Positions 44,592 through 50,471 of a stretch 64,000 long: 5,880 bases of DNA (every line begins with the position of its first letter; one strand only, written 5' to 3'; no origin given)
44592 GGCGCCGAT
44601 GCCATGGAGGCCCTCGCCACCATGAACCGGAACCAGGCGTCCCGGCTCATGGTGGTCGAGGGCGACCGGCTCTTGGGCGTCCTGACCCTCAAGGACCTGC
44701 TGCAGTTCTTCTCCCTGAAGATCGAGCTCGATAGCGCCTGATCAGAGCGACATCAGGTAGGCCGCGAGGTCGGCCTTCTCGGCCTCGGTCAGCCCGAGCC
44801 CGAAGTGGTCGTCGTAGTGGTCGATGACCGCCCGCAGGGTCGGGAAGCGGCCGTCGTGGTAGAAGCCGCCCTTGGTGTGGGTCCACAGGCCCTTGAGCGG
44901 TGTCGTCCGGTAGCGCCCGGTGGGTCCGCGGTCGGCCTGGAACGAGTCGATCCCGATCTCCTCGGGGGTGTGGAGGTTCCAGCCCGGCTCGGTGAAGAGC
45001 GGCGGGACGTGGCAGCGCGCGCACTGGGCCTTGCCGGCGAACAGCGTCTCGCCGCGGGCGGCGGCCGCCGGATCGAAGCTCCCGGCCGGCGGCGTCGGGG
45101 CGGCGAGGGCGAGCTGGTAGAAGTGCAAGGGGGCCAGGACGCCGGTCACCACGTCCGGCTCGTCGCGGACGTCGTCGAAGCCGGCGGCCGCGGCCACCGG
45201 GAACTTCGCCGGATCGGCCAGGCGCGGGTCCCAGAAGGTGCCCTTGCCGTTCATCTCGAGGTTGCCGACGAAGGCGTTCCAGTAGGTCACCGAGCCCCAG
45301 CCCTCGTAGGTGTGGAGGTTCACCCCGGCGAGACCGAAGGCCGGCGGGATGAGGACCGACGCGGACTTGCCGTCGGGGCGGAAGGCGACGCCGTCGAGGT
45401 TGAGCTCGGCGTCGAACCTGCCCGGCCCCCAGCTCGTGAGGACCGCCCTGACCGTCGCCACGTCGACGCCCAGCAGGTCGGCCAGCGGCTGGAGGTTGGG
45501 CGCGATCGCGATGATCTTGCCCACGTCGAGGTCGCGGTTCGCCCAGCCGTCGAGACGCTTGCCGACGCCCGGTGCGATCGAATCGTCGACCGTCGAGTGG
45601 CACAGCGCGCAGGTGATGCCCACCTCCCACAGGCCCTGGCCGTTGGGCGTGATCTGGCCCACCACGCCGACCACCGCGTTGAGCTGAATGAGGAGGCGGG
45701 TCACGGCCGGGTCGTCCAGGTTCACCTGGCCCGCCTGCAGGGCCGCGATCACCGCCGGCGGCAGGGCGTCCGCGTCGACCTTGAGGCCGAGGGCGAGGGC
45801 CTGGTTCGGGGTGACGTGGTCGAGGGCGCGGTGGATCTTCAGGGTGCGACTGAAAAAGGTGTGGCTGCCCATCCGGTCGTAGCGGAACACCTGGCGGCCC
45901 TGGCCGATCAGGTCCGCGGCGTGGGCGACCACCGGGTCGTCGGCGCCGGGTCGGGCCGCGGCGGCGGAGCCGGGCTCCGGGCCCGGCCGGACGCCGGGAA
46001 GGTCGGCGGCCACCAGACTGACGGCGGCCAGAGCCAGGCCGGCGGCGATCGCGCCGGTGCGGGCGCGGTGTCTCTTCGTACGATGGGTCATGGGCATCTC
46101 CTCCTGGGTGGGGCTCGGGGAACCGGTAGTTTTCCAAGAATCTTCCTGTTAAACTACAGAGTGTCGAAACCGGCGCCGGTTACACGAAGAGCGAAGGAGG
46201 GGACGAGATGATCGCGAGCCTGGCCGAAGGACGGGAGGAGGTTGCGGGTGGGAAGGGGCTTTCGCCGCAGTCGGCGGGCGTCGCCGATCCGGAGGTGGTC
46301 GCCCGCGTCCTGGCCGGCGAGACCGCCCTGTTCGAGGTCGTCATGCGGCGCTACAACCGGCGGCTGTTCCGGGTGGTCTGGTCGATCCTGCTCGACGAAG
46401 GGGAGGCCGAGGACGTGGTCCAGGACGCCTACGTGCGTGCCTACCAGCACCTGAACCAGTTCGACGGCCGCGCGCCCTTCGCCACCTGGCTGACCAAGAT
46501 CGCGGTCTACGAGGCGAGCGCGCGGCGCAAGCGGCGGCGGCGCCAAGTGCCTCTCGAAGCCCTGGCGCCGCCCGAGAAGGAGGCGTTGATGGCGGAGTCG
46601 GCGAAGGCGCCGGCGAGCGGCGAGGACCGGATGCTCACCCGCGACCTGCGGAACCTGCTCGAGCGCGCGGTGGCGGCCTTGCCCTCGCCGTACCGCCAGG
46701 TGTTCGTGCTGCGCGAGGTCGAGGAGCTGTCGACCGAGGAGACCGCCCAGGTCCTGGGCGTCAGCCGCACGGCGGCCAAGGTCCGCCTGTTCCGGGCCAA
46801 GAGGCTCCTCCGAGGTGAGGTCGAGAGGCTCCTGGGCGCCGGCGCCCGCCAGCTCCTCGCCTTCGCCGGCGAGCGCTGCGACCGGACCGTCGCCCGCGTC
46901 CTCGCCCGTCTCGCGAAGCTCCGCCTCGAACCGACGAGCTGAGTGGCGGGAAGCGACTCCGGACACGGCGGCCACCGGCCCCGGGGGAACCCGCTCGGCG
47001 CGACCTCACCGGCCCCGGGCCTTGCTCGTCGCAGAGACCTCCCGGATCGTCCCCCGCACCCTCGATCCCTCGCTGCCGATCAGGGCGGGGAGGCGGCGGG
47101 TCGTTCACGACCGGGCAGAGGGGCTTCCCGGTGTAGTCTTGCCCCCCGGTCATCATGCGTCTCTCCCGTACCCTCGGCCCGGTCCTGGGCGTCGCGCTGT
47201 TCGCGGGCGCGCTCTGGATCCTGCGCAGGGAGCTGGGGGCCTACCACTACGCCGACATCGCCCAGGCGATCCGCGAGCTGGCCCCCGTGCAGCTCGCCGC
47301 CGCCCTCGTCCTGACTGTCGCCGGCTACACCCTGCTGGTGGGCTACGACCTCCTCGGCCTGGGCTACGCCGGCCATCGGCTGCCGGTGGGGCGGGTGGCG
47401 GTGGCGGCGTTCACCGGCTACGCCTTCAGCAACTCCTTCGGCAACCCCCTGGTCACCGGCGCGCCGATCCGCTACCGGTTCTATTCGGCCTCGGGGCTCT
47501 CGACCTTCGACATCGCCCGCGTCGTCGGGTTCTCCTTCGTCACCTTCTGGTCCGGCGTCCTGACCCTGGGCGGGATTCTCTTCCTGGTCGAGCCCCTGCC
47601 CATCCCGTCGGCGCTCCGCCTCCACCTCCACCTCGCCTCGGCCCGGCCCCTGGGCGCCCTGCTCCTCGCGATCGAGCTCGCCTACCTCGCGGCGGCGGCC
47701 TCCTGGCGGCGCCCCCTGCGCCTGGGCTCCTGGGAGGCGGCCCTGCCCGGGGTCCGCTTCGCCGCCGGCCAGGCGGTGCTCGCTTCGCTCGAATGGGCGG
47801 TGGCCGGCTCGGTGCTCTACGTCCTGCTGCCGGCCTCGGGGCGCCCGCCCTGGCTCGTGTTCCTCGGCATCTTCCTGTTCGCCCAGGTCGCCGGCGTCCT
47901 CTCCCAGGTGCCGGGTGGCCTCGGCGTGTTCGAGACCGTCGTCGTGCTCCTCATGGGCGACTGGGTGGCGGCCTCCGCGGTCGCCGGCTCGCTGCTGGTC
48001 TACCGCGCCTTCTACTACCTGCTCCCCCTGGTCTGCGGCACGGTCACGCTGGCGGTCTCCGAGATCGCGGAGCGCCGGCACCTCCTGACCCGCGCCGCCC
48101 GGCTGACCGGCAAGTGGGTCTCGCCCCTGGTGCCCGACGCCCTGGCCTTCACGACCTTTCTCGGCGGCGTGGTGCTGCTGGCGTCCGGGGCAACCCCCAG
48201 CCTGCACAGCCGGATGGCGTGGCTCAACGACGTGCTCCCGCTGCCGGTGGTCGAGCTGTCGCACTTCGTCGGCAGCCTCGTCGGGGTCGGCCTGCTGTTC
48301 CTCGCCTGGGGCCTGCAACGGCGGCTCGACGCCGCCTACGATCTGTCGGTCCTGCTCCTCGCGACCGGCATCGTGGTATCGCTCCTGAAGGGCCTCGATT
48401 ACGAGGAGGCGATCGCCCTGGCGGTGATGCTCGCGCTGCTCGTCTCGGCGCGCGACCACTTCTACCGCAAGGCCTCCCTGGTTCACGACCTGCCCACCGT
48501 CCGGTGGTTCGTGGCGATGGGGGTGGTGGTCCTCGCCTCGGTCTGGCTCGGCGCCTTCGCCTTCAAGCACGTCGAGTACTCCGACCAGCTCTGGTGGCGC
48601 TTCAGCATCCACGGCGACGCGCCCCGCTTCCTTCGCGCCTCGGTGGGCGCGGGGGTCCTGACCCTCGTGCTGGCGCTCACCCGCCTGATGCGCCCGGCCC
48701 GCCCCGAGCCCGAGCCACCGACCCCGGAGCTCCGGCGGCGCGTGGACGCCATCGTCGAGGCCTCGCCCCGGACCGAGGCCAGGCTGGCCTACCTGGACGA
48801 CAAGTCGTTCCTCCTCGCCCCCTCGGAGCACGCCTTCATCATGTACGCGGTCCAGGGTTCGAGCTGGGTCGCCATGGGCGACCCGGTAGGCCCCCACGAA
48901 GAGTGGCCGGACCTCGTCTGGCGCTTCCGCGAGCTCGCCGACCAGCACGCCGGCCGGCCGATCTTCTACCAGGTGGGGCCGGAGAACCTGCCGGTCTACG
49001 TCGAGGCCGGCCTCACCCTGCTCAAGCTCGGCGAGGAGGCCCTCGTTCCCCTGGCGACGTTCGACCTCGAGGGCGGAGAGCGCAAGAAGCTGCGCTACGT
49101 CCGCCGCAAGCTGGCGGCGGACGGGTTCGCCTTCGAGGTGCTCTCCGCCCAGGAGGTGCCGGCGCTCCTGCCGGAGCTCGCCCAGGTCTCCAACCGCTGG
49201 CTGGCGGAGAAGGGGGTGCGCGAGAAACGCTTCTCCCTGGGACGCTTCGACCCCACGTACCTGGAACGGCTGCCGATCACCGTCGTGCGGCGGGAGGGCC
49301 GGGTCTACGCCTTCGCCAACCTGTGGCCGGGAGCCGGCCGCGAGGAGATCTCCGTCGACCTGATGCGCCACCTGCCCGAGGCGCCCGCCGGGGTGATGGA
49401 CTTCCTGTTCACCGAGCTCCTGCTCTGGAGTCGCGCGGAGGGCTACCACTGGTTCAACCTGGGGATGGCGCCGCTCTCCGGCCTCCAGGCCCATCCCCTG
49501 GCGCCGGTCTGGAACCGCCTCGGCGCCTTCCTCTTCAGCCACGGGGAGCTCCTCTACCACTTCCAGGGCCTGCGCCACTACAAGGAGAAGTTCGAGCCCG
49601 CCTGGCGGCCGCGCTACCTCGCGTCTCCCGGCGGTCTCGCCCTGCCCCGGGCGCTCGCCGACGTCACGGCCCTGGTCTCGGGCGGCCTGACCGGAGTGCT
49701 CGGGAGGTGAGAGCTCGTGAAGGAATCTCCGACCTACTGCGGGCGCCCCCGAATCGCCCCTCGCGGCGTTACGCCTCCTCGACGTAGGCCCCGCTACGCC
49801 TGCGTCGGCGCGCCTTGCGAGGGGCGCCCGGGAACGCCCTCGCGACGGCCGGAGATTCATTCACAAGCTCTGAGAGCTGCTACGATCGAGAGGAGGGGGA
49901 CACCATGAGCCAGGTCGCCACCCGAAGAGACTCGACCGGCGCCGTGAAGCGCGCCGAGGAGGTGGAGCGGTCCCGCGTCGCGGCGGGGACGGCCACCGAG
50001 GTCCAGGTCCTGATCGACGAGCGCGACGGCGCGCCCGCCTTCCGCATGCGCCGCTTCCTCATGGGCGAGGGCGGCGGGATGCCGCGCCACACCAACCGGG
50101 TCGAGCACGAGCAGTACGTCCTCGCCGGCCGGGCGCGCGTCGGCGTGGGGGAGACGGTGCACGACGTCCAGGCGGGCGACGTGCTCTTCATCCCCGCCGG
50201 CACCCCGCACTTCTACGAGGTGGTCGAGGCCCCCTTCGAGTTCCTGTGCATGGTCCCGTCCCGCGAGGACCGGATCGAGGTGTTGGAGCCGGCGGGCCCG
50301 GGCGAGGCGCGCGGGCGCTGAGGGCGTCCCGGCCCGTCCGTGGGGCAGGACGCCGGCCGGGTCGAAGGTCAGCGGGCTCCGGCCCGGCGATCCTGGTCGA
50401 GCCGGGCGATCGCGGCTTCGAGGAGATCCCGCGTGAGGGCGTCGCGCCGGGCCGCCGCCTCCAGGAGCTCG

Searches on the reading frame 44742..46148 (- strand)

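Call 11: search_protein_families(library=pfam, proteins=[window:44742-46148:-], max_evalue=0.001)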
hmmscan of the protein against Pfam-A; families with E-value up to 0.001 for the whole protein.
window:44742-46148:- (468 aa): 2 families
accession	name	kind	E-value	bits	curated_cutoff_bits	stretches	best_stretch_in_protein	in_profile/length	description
PF13442.11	Cytochrome_CBB3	-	4.1e-05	24.3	27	0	361-381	1-19/68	Cytochrome C oxidase, cbb3-type, subunit III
PF00034.26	Cytochrom_C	-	0.00027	22.6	21.3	0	363-468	1-89/90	Cytochrome c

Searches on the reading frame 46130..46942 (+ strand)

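Call 11: search_protein_families(library=pfam, proteins=[window:46130-46942:+], max_evalue=0.001)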
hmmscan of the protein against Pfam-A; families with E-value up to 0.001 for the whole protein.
window:46130-46942:+ (270 aa): 5 families
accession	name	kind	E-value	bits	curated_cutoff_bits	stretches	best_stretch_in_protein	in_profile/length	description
PF08281.18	Sigma70_r4_2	-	4.8e-16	58.6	25.7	1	175-227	2-54/54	Sigma-70, region 4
PF04542.20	Sigma70_r2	-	6.1e-14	52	24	1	72-138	2-70/71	Sigma-70 region 2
PF04545.22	Sigma70_r4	-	2.5e-07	30.6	24.1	1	182-228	3-49/50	Sigma-70, region 4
PF07638.17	Sigma70_ECF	-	0.00012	22.5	21.1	1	63-223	14-175/185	ECF sigma factor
PF22233.2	PhyR_sigma-like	-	0.00016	21.8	27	1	184-215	4-35/50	Response regulator PhyR, sigma-like domain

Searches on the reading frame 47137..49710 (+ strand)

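Call 11: search_protein_families(library=pfam, proteins=[window:47137-49710:+], max_evalue=0.001)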
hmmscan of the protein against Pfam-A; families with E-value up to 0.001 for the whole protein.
window:47137-49710:+ (857 aa): 2 families
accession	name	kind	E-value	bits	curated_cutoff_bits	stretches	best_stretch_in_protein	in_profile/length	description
PF09924.15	LPG_synthase_C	-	1.3e-97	326.9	27.5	1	542-829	6-297/298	Phosphatidylglycerol lysyltransferase, C-terminal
PF03706.18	LPG_synthase_TM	-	4.1e-09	36.8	33.4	1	16-301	2-302/302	Lysylphosphatidylglycerol synthase TM region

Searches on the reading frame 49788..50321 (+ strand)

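Call 22: search_protein_families(library=pfam, proteins=[window:49788-50321:+], max_evalue=0.001)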
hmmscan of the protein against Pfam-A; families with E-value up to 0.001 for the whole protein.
window:49788-50321:+ (177 aa): 4 families
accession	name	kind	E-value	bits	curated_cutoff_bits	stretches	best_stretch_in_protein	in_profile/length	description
PF07883.17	Cupin_2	-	7.1e-12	45.3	27.2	1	91-155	4-69/70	Cupin domain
PF02311.25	AraC_binding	-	2.1e-07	31.2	21.1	1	98-155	16-74/135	AraC-like ligand binding domain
PF00190.28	Cupin_1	-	3.5e-05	23.8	22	1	89-154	37-112/151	Cupin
PF05899.18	Cupin_3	-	4.4e-05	23.5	23.5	1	97-148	18-69/74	EutQ-like cupin domain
